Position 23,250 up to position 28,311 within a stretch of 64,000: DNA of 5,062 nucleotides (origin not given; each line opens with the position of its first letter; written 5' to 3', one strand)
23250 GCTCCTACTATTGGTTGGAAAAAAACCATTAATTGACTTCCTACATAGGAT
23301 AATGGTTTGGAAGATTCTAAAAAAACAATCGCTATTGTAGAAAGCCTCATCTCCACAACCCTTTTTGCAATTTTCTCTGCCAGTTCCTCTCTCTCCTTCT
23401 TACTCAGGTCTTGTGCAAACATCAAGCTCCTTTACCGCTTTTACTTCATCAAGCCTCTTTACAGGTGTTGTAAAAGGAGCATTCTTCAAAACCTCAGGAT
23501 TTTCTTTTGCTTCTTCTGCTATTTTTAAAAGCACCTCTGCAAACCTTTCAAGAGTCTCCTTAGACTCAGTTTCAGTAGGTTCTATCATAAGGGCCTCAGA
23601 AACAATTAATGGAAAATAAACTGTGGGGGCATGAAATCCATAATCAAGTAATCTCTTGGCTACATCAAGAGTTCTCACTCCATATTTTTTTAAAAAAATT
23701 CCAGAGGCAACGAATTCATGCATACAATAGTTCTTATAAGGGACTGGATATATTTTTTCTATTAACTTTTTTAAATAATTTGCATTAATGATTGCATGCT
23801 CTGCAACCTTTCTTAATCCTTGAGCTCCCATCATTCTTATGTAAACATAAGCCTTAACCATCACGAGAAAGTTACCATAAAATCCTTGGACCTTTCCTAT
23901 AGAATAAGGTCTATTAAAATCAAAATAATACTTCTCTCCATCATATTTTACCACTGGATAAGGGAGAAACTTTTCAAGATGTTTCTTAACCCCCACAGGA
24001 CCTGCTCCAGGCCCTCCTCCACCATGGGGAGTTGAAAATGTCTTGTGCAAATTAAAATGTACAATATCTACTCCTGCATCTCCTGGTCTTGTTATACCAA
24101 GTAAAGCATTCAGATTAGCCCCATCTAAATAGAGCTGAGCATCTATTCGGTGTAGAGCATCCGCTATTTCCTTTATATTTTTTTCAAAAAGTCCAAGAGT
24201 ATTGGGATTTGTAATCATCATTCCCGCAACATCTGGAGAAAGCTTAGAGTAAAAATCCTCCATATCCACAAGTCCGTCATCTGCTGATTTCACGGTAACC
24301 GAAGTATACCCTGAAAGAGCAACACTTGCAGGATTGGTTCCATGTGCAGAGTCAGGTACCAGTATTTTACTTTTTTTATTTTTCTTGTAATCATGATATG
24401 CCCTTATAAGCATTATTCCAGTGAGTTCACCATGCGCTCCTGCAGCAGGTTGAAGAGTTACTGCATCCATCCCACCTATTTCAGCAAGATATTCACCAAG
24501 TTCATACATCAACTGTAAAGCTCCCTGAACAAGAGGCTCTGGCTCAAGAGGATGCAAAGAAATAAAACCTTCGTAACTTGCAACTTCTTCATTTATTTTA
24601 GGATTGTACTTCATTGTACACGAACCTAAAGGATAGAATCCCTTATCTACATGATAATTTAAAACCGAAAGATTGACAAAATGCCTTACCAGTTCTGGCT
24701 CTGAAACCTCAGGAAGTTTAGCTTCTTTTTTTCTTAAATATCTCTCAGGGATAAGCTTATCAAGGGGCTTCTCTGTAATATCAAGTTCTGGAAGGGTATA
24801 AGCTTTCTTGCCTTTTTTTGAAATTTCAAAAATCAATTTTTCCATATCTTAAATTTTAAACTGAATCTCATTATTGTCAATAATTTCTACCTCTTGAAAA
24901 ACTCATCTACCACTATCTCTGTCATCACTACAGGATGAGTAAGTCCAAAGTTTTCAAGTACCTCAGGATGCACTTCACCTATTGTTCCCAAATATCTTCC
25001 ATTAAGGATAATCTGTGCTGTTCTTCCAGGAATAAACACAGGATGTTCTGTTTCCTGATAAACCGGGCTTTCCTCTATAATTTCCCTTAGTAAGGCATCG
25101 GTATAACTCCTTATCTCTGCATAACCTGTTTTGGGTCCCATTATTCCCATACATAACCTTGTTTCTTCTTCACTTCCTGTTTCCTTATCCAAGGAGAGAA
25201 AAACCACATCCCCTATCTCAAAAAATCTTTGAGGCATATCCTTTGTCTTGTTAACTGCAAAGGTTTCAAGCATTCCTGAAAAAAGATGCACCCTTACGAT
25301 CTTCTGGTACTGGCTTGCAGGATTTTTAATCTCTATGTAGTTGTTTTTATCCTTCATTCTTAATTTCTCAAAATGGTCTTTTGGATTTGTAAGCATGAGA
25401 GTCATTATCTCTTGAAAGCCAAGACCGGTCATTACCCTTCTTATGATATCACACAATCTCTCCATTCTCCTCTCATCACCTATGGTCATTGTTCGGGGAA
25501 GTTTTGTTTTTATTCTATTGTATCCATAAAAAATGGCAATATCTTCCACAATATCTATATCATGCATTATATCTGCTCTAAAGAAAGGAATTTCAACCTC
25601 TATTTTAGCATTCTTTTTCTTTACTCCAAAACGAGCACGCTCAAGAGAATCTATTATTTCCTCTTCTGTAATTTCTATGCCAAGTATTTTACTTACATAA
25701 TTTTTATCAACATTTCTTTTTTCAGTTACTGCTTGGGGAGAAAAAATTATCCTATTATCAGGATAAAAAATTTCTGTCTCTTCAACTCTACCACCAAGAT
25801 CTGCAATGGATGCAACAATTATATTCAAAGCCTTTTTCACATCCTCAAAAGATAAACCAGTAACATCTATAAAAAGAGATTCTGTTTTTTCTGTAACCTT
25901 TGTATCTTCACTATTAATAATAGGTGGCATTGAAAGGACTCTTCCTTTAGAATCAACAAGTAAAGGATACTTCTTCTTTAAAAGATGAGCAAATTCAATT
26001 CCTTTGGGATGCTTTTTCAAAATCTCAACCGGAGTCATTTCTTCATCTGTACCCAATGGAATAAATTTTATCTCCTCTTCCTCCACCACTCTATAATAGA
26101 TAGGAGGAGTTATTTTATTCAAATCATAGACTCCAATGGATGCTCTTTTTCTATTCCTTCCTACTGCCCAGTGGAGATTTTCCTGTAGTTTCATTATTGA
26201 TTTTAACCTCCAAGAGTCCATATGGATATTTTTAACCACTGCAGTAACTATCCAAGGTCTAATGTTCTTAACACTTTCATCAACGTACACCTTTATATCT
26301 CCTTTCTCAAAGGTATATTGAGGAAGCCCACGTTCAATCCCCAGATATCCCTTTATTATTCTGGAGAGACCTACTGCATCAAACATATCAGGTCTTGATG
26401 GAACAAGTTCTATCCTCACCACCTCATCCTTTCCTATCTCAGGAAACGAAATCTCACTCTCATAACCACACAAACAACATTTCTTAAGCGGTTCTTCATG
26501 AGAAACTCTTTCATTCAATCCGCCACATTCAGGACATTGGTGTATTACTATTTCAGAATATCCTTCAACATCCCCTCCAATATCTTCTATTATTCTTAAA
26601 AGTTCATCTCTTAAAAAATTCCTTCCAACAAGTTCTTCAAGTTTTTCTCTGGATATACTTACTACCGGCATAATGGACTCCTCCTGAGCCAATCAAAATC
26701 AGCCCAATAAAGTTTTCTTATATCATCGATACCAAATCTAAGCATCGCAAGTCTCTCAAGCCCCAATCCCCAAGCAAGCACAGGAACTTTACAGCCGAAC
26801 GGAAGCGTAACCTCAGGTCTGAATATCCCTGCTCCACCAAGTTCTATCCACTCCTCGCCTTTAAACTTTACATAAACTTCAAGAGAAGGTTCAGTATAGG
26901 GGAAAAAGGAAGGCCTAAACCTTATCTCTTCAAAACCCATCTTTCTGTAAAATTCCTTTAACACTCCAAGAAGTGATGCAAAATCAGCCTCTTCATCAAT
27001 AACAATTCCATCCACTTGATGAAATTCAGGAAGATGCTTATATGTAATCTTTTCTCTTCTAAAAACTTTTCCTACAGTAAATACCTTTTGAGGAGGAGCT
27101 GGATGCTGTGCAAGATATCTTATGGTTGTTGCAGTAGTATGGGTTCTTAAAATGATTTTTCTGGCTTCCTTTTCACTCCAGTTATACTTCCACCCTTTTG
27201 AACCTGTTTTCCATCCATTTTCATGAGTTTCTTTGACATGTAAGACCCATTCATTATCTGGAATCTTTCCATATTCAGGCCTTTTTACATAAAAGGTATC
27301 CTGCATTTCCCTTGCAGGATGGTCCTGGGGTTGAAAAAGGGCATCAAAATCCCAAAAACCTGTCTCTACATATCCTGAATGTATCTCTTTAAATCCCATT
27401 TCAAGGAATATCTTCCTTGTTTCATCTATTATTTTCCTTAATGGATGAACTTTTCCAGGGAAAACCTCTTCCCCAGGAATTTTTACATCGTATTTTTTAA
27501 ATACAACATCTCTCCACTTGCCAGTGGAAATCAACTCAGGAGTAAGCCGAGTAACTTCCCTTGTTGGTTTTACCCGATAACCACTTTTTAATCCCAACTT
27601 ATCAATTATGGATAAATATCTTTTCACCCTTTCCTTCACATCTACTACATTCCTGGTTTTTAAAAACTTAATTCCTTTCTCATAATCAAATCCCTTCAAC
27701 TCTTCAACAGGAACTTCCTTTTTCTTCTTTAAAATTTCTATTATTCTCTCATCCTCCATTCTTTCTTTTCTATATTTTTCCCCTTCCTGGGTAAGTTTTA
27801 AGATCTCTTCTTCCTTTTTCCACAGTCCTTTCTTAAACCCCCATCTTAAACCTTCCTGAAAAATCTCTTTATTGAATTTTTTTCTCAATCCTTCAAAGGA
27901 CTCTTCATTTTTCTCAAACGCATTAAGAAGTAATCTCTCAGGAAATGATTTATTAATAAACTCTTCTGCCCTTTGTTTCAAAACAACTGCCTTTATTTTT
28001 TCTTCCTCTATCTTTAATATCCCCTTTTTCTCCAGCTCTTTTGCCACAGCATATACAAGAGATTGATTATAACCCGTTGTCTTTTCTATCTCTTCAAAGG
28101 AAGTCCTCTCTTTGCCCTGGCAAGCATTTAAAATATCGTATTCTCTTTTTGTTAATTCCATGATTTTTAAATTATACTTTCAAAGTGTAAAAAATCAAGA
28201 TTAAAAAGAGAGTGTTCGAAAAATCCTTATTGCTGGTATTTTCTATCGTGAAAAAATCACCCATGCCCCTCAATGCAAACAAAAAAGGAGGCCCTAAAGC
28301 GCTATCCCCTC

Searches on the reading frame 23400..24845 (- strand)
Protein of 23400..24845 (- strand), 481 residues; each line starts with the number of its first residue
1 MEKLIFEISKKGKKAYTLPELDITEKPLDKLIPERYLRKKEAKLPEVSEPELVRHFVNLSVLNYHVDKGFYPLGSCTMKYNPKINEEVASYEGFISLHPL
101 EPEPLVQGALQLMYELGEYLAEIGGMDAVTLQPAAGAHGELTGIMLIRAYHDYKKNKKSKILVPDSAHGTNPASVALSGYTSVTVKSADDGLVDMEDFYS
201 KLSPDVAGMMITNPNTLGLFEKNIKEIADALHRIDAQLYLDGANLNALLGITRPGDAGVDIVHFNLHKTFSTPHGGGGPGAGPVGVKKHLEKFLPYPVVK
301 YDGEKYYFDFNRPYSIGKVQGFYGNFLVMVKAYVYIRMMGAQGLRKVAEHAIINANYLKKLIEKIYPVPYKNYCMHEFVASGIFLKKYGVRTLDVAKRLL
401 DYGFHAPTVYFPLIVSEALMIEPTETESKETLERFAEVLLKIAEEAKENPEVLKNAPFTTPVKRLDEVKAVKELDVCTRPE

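Call 56: search_protein_families(library=pfam, proteins=[window:23400-24845:-], max_evalue=0.00001)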
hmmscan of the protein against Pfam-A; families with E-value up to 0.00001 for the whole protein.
window:23400-24845:- (481 aa): 3 families
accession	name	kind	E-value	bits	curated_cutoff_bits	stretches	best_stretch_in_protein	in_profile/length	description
PF21478.3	GcvP2_C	-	3.5e-29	101.6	27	1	348-448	2-104/122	Glycine dehydrogenase, C-terminal domain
PF02347.22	GDC-P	-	7.9e-18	65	26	1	28-296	27-285/429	Glycine cleavage system P-protein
PF00266.25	Aminotran_5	-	4.5e-06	26.3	21.5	1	150-275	81-207/371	Aminotransferase class-V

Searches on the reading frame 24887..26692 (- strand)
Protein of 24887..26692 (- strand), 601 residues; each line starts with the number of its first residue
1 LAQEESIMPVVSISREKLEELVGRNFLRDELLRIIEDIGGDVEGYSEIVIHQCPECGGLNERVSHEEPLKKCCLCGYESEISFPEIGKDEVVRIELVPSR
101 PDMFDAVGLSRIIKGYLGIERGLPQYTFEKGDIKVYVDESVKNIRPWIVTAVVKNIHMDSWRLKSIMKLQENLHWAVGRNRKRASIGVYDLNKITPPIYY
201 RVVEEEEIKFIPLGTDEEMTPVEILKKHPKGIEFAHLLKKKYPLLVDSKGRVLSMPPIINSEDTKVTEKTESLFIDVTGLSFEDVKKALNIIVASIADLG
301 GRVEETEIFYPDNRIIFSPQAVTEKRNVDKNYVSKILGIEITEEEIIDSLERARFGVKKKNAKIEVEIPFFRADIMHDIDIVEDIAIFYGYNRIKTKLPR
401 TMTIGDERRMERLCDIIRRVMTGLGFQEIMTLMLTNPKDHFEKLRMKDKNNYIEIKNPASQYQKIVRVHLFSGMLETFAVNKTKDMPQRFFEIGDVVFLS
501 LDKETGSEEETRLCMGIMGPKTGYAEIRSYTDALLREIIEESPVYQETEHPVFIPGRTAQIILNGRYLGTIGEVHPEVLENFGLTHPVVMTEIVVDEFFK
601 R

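Call 56: search_protein_families(library=pfam, proteins=[window:24887-26692:-], max_evalue=0.00001)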
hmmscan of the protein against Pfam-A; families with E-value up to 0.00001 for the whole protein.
window:24887-26692:- (601 aa): 3 families
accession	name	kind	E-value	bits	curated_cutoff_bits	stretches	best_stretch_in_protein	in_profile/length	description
PF17759.6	tRNA_synthFbeta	-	1.3e-44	152.7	22.4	1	394-593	1-212/214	Phenylalanyl tRNA synthetase beta chain CLM domain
PF03484.21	B5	-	7.5e-22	77.7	28.6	1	328-391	3-67/67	tRNA synthetase B5 domain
PF03483.22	B3_4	-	5.3e-09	36.4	29.3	1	185-287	52-134/174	B3/4 domain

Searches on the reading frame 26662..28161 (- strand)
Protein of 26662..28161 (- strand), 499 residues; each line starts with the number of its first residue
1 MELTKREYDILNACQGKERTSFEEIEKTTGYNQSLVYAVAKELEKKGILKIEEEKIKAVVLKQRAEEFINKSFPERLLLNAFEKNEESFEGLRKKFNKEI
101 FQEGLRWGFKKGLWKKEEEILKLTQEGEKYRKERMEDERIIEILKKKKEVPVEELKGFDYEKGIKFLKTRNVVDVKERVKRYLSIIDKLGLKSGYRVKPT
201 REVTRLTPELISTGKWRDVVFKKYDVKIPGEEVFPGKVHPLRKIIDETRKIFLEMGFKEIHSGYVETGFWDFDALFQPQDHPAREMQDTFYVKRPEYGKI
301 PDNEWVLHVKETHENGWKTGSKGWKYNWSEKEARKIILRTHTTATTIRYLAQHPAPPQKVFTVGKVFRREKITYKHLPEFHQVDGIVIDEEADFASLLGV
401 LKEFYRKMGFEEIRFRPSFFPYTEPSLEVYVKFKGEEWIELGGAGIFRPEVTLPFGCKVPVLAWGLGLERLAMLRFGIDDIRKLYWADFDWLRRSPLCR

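Call 56: search_protein_families(library=pfam, proteins=[window:26662-28161:-], max_evalue=0.00001)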
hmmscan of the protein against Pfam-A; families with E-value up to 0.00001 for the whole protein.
window:26662-28161:- (499 aa): 2 families
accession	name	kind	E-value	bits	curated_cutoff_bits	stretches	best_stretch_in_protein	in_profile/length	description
PF01409.25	tRNA-synt_2d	-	2.5e-93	312.5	19.8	1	223-494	1-245/246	tRNA synthetases class II core domain (F)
PF17759.6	tRNA_synthFbeta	-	1e-06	28.8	22.4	0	346-463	85-209/214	Phenylalanyl tRNA synthetase beta chain CLM domain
